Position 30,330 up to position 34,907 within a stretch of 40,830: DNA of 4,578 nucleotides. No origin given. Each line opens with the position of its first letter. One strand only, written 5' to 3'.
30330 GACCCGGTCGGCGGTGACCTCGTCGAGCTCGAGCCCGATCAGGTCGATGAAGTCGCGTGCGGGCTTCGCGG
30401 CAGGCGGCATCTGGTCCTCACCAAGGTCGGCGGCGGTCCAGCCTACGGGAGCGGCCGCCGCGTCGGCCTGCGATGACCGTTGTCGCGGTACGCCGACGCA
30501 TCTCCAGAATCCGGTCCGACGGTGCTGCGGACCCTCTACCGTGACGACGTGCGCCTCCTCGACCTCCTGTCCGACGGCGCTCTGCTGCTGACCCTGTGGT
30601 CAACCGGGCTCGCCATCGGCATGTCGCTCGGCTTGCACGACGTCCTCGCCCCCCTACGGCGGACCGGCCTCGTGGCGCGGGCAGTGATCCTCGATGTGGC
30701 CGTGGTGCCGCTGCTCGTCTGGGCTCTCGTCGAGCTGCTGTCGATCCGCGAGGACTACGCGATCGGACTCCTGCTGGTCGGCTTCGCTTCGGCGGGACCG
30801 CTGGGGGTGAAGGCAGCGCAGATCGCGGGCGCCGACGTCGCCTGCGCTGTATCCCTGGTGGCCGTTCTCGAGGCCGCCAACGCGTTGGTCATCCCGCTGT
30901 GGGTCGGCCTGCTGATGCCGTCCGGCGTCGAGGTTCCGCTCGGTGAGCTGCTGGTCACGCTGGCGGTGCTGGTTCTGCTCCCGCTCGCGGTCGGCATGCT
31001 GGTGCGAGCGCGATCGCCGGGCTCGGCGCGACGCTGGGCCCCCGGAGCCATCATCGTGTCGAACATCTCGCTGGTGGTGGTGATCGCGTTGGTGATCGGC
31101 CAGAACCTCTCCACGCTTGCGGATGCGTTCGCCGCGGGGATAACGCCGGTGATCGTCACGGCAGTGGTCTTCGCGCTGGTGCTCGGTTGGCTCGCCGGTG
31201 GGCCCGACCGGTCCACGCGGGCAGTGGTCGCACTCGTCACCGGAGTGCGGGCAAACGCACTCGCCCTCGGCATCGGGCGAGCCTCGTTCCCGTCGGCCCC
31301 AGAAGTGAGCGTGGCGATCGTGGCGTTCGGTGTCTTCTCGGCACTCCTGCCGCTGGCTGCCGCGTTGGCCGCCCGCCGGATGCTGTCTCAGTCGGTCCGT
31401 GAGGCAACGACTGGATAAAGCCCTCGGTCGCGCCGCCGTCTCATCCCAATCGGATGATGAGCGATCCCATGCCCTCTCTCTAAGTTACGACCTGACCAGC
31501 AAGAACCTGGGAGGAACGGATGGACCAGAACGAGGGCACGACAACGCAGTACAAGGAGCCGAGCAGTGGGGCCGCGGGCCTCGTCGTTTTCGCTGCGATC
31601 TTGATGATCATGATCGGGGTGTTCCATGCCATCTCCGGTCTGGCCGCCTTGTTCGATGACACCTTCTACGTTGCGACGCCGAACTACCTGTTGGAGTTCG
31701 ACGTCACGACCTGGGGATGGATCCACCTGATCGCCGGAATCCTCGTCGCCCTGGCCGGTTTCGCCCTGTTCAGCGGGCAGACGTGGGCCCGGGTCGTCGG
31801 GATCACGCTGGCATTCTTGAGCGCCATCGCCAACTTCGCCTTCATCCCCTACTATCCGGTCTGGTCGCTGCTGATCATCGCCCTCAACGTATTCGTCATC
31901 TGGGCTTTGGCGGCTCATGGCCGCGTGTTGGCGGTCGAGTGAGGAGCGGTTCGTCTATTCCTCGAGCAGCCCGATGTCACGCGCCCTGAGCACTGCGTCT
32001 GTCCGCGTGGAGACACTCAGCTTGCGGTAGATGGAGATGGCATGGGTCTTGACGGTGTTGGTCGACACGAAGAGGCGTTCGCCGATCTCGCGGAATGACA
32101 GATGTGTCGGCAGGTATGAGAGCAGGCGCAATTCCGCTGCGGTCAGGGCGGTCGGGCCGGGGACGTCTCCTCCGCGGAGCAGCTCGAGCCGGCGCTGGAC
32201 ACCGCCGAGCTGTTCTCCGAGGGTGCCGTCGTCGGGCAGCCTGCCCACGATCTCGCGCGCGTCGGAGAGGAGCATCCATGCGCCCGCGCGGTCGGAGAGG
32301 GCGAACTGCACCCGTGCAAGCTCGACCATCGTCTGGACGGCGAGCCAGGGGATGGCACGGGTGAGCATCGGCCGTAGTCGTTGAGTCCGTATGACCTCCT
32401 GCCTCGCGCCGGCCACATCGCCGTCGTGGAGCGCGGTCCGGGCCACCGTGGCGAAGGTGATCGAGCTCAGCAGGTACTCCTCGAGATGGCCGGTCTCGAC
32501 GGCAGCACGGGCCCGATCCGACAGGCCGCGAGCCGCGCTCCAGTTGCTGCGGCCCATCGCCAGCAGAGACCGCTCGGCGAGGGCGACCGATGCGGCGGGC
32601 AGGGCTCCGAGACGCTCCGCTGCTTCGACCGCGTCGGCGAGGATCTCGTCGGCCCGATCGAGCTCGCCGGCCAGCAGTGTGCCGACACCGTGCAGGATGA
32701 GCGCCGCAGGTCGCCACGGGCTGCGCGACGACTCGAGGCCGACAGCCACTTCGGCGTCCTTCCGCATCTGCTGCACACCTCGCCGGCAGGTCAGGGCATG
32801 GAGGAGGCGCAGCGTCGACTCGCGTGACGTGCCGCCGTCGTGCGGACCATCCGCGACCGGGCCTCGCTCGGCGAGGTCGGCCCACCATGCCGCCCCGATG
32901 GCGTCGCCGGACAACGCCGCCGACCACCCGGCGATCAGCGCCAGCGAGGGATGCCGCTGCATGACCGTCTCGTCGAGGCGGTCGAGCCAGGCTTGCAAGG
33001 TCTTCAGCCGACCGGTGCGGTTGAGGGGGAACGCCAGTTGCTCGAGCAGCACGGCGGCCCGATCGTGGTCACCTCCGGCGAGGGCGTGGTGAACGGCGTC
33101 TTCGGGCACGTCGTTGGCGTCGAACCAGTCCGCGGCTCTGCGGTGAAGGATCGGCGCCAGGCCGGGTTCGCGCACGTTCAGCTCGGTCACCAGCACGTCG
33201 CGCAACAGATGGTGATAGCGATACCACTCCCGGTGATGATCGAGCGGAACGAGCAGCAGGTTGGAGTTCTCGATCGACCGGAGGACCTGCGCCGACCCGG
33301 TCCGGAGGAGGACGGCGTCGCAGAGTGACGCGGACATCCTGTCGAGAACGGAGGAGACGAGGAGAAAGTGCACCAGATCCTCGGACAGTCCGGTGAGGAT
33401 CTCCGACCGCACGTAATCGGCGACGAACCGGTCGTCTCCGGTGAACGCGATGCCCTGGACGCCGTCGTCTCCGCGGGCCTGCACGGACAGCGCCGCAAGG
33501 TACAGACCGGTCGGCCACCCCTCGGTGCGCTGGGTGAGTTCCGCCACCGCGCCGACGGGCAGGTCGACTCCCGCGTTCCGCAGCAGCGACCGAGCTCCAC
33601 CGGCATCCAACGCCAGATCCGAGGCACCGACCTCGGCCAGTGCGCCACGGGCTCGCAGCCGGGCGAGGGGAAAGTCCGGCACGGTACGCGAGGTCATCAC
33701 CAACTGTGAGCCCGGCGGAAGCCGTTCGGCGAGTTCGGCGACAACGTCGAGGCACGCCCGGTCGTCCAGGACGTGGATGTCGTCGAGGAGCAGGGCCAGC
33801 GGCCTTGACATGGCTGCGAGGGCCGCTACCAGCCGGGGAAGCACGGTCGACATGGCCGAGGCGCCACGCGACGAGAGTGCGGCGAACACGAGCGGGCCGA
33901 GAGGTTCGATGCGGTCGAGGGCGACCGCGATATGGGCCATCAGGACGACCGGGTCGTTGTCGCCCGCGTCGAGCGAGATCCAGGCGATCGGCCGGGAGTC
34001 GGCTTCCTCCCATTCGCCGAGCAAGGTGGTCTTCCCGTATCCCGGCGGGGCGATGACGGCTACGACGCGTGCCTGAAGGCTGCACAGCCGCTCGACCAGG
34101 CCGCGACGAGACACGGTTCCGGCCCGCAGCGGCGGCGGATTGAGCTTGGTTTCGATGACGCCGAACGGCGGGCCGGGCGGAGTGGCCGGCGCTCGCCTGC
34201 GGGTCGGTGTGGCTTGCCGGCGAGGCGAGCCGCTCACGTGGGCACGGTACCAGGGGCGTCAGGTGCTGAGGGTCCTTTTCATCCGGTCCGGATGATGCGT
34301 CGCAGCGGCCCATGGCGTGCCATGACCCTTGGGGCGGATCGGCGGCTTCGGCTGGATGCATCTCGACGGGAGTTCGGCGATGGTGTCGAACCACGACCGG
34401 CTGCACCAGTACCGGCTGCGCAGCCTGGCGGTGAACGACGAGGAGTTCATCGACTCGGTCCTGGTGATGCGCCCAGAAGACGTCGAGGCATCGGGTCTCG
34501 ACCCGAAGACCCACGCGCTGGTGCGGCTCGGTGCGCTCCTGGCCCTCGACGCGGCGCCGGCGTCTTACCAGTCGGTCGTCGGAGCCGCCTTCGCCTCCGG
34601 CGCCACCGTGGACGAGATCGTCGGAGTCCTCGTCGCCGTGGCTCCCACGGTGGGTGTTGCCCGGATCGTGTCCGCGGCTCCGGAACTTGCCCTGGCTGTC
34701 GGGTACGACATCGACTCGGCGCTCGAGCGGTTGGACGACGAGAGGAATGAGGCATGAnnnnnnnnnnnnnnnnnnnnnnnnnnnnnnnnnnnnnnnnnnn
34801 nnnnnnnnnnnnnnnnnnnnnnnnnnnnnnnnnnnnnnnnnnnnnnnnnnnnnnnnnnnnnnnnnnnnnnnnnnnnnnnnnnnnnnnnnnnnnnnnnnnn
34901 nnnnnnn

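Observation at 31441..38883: Four copies of a 17-bp palindrome TCAyCC-N5-GGrTGA in intergenic regions around the LAL-LuxR regulator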

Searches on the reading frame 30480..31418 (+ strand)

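Call 11: search_protein_families(library=pfam, proteins=[window:30480-31418:+], max_evalue=0.01)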
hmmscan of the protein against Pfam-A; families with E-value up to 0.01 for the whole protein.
window:30480-31418:+ (312 aa): 2 families
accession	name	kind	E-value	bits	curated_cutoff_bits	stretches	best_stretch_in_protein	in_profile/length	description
PF01758.21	SBF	-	2.3e-16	60.5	24.3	1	44-214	9-189/191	Sodium Bile acid symporter family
PF13593.11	SBF_like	-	2.6e-11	43.8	25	1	46-299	44-309/313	SBF-like CPA transporter family (DUF4137)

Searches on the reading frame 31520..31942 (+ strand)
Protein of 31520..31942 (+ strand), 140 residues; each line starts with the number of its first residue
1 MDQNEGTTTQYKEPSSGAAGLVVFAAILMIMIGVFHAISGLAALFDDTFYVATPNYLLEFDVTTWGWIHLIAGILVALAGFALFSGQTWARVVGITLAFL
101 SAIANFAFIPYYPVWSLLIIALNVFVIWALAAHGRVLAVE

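Call 11: search_protein_families(library=pfam, proteins=[window:31520-31942:+], max_evalue=0.01)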
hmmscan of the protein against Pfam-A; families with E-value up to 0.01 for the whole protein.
window:31520-31942:+ (140 aa): 1 family
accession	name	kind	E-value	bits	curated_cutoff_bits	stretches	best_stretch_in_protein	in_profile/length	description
PF23636.1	DUF7144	-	8.8e-49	164.9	27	1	22-135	2-115/115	Domain of unknown function (DUF7144)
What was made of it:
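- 31520..31942 (+): DUF7144 membrane protein gene, a target. Pfam DUF7144, E = 9e-49 (call 11).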

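Call 14: find_encoding_contigs(protein=window:31520-31942:+, flank=10000, max_places=6)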
Protein window:31520-31942:+ (140 aa): no gene with exactly this product is on record in the collection.

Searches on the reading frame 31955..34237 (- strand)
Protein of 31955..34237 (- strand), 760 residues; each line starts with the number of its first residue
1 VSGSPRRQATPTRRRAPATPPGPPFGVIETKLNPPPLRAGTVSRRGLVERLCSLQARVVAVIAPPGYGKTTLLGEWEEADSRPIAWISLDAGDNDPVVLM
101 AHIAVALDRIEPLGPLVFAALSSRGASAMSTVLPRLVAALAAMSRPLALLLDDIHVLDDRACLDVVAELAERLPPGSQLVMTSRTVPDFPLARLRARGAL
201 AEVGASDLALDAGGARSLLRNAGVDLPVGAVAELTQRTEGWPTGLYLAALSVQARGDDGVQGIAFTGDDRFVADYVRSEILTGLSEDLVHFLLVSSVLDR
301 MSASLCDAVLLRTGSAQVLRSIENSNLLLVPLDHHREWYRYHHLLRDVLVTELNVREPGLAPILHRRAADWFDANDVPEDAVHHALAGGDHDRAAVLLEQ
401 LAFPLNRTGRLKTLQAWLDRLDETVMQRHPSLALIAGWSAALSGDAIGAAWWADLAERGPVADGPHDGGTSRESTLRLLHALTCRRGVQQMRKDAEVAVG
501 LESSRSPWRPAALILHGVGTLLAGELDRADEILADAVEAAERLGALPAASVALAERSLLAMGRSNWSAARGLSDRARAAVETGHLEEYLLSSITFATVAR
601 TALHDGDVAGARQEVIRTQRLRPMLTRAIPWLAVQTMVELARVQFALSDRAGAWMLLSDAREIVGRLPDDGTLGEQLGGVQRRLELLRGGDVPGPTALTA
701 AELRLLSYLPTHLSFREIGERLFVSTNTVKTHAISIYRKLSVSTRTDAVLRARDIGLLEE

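Call 11: search_protein_families(library=pfam, proteins=[window:31955-34237:-], max_evalue=0.01)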
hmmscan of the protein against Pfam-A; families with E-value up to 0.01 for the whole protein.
window:31955-34237:- (760 aa): 5 families
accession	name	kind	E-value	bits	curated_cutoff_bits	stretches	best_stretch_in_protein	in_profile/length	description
PF00196.25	GerE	-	2e-09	37.4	23.5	1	697-751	2-56/57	Bacterial regulatory proteins, luxR family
PF13191.12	AAA_16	-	2.5e-07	31.8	32.6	1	47-180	15-165/167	AAA ATPase domain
PF04672.18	Methyltransf_19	-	9e-06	25.8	26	1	93-193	103-201/268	S-adenosyl methyltransferase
PF17874.7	TPR_MalT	-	2.5e-05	24.1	45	1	487-663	16-190/336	MalT-like TPR region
PF13401.12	AAA_22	-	0.0013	19.5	27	1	55-164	4-99/130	AAA domain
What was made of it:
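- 31955..34237 (-): MalT-like STAND/LAL regulator, 760 aa: P-loop NOD, MalT-type winged helix, TPR_MalT and a GerE/LuxR helix-turn-helix. Pfam AAA_16, TPR_MalT and GerE (call 11).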

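Call 12: find_encoding_contigs(protein=window:31955-34237:-, flank=10000, max_places=6)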
Protein window:31955-34237:- (760 aa): no gene with exactly this product is on record in the collection.

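Call 16: find_related_loci(query=window:31955-34237:-, collection=genome_contigs, flank=10000)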
Query window:31955-34237:- (760 aa) in genome_contigs; peptide patterns used: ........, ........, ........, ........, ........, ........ (x = any residue, [..] = any of these).
95 stretches matched a pattern; 5 encode a relative of the query (tblastn E <= 1e-3); 5 distinct loci.
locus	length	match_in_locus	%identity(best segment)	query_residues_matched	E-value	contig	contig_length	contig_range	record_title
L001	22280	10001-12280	80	1-760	0e+0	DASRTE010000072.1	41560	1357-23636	MAG TPA_asm: Jiangellaceae bacterium isolate SMAG_U6758 k141_1788551, whole genome shotgun sequence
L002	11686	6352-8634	76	1-760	0e+0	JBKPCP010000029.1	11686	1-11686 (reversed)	MAG: Actinomycetota bacterium isolate GB_EKS_MAG_00048 GB_EKS_000000942436, whole genome shotgun sequence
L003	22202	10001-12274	75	4-760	0e+0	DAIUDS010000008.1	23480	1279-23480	MAG TPA_asm: Jiangellaceae bacterium isolate CTOTU21648 NODE_463_length_23480_cov_4.665912, whole genome shotgun sequenc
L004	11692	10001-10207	36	691-759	9e-6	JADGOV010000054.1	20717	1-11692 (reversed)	MAG: Frankiaceae bacterium isolate Chersky.23_6 contig-100_180, whole genome shotgun sequence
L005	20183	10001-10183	38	685-745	3e-5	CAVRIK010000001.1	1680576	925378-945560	MAG: uncultured Thermoleophilia bacterium isolate MFD05942.bin.1.33 genome assembly, contig: contig_11453, whole genome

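Call 37: search_solved_structures(query=window:31955-34237:-, max_evalue=0.01, show_alignments=3)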
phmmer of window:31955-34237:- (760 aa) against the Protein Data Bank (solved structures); distinct sequences matched with E-value up to 0.01: 19.
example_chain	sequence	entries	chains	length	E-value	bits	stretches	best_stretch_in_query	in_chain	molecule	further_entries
8bob_C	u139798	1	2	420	1.3e-40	142.5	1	28-434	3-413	HTH-type transcriptional regulator MalT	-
4yn8_A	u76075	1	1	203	7e-08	34.3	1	696-754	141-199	Response regulator ChrA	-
7x1k_A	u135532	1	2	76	3.4e-06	28.7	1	697-753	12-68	Chemotaxis protein CheY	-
3kln_A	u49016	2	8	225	5.7e-05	24.7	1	697-757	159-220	Transcriptional regulator, LuxR family | Transcriptional regulator VpsT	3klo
4wt0_B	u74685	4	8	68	0.0001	23.8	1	698-757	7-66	Response regulator receiver domain protein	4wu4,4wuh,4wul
4wsz_A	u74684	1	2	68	0.00014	23.4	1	698-757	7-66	Response regulator receiver domain protein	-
5hev_A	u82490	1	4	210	0.00038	22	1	687-758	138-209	Response regulator protein VraR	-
3szt_A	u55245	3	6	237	0.00039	21.9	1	696-758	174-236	Quorum-sensing control repressor | LuxR family transcriptional regulator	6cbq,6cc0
3gw4_A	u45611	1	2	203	0.00081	20.9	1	526-674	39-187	Uncharacterized protein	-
4zmr_A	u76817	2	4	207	0.0022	19.4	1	693-756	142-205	Response regulator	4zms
4hye_A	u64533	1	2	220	0.0025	19.2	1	693-756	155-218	Response regulator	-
7ve4_A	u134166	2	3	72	0.0027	19.2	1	698-756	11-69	DNA-binding response regulator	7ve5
1zlk_A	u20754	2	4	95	0.0037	18.7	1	688-754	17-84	Dormancy Survival Regulator | TWO COMPONENT TRANSCRIPTIONAL REGULATORY PROTEIN DEVR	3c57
2krf_A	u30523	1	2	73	0.0044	18.4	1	697-758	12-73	Transcriptional regulatory protein comA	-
2rnj_A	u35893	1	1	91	0.0045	18.4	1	697-755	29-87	Response regulator protein vraR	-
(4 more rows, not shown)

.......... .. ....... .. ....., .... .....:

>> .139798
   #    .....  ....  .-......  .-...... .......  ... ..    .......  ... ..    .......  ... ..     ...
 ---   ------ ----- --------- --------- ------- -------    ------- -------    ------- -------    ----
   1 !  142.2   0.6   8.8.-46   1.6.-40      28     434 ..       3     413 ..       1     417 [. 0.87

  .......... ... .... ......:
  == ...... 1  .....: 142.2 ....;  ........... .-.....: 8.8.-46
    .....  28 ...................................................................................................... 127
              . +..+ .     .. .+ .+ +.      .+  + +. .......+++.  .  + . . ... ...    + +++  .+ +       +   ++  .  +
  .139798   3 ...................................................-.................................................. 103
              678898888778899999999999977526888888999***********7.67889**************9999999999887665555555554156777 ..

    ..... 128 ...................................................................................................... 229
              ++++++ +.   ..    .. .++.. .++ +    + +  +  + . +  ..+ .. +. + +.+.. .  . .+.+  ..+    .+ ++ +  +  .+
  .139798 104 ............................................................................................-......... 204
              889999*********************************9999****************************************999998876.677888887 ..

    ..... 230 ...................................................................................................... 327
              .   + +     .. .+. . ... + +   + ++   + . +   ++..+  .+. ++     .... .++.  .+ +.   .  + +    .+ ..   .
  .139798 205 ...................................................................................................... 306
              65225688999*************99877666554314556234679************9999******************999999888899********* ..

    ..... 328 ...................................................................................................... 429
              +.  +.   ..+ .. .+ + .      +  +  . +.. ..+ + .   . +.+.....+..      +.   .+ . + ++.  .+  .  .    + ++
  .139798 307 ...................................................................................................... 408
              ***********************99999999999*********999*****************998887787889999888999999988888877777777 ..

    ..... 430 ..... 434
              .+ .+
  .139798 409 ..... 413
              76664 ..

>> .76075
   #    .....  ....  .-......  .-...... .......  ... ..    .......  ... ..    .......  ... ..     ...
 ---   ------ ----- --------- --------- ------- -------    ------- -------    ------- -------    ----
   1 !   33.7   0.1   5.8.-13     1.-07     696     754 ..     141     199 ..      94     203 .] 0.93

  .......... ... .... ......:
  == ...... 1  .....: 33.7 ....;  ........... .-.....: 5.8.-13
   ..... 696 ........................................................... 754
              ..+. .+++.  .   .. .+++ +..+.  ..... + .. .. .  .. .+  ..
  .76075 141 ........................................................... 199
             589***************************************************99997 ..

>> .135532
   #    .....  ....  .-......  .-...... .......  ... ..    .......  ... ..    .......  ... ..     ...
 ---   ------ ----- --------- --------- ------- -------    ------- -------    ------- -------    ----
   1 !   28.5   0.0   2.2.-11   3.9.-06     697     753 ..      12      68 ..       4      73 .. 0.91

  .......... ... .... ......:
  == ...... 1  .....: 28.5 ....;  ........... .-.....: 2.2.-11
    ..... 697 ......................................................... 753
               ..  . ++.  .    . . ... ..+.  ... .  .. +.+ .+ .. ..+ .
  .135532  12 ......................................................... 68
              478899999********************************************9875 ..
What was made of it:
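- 31955..34237 (-): Residues 28-434 align with E. coli MalT (8bob) at E = 1.3e-40 (call 37).
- On E. coli-type MalT maltose regulon: 8bob match at E = 1.3e-40 over residues 28-434 (call 37).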

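Call 38: find_homologous_proteins(query=window:31955-34237:-, max_evalue=1e-10)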
Query window:31955-34237:- (760 aa): 5638 proteins with E <= 1e-10 among 8000 candidates; the best 120 are listed.
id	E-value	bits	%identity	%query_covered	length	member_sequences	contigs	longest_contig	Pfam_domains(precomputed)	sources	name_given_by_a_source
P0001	0.0e+0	1649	100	100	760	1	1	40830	PF25873.1,PF00196.26,PF13191.13,PF04672.19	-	-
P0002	0.0e+0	1278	81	95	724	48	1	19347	PF25873.1,PF00196.26,PF13191.13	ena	-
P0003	0.0e+0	1268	81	95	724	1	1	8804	PF25873.1,PF17874.8,PF00196.26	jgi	-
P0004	0.0e+0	1254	78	98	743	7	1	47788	PF25873.1,PF17874.8,PF00196.26,PF13191.13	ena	-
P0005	0.0e+0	1246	77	100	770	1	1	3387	PF25873.1,PF17874.8,PF00196.26,PF13401.13,PF13191.13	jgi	jgi:LuxR family transcriptional regulator, maltose regulon positive regulatory protein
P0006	0.0e+0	1232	81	93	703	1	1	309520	PF25873.1,PF17874.8,PF00196.26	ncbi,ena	-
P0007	0.0e+0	1225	77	97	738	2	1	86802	PF25873.1,PF17874.8,PF00196.26,PF13191.13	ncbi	ncbi:MAG TPA: LuxR C-terminal-related transcriptional regulator [Jiangellaceae bacterium]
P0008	0.0e+0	1219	75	100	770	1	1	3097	PF25873.1,PF00196.26,PF13191.13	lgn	-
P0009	0.0e+0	1206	77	95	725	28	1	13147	PF25873.1,PF17874.8,PF00196.26,PF13401.13,PF13191.13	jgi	jgi:LuxR family transcriptional regulator, maltose regulon positive regulatory protein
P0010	0.0e+0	1192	76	94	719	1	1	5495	PF25873.1,PF17874.8,PF00196.26,PF13191.13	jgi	jgi:LuxR family transcriptional regulator, maltose regulon positive regulatory protein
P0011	0.0e+0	1182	77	94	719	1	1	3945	PF25873.1,PF17874.8,PF00196.26,PF13191.13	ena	-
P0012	0.0e+0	1066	68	98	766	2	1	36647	PF25873.1,PF00196.26,PF13191.13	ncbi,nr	ncbi:LuxR C-terminal-related transcriptional regulator [Jiangella aurantiaca]|nr:LuxR C-terminal-rel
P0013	0.0e+0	1045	67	100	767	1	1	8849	PF25873.1,PF17874.8,PF00196.26,PF13191.13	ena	-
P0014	0.0e+0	1031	67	97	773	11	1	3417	PF25873.1,PF17874.8,PF00196.26,PF13191.13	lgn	-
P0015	0.0e+0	1028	64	100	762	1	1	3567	PF25873.1,PF17874.8,PF00196.26,PF13401.13,PF13191.13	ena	-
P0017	2.0e-262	891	60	97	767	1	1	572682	PF25873.1,PF00196.26,PF13191.13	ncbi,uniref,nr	ncbi:helix-turn-helix transcriptional regulator [Phytoactinopolyspora endophytica]|uniref:helix-turn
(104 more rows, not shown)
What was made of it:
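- On Actinoplanes-type MalT regulon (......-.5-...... promoters): The genome_contigs scan was already spent (call 16), and the top 120 homologues are all unnamed or from Jiangellales (call 38).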

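Call 53: find_encoding_contigs(protein=P0012, flank=10000, max_places=2)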
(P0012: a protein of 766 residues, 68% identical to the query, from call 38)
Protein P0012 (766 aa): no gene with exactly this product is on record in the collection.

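Call 54: find_encoding_contigs(protein=P0017, flank=10000, max_places=2)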
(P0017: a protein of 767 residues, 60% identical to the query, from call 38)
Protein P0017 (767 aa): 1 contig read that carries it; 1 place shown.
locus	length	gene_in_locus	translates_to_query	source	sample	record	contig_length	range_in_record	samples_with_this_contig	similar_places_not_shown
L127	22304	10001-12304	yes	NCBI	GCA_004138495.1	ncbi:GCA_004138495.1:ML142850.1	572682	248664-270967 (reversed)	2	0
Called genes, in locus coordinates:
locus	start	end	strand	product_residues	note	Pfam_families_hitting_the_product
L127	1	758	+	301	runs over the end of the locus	PF00106:adh_short, PF08659:KR, PF13561:adh_short_C2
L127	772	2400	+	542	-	-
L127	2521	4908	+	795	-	-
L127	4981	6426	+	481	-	PF00282:Pyridoxal_deC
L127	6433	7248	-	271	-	PF14023:Bestrophin-like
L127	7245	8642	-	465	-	-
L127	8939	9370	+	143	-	PF23636:DUF7144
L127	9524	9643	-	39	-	-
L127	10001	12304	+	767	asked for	PF13191:AAA_16 (weak), PF25873:WHD_MalT, PF00196:GerE (faint)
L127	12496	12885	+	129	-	PF13396:PLDc_N, PF09851:SHOCT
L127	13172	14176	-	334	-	PF03372:Exo_endo_phos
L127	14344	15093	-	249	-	PF13580:SIS_2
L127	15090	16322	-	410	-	PF04734:Ceramidase_alk (faint)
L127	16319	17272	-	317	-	PF01869:BcrAD_BadFG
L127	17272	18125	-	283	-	PF00528:BPD_transp_1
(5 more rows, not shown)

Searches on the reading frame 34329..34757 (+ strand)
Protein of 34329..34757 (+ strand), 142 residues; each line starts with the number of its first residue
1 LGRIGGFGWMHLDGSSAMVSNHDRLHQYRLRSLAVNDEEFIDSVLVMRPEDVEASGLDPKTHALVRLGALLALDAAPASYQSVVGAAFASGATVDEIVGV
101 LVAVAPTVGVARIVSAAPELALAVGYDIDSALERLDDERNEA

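Call 11: search_protein_families(library=pfam, proteins=[window:34329-34757:+], max_evalue=0.01)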
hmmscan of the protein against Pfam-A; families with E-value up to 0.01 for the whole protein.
window:34329-34757:+ (142 aa): 1 family
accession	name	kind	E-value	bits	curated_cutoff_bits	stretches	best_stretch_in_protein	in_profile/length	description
PF02627.25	CMD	-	6.8e-08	32.8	23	1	50-117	13-79/84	Carboxymuconolactone decarboxylase family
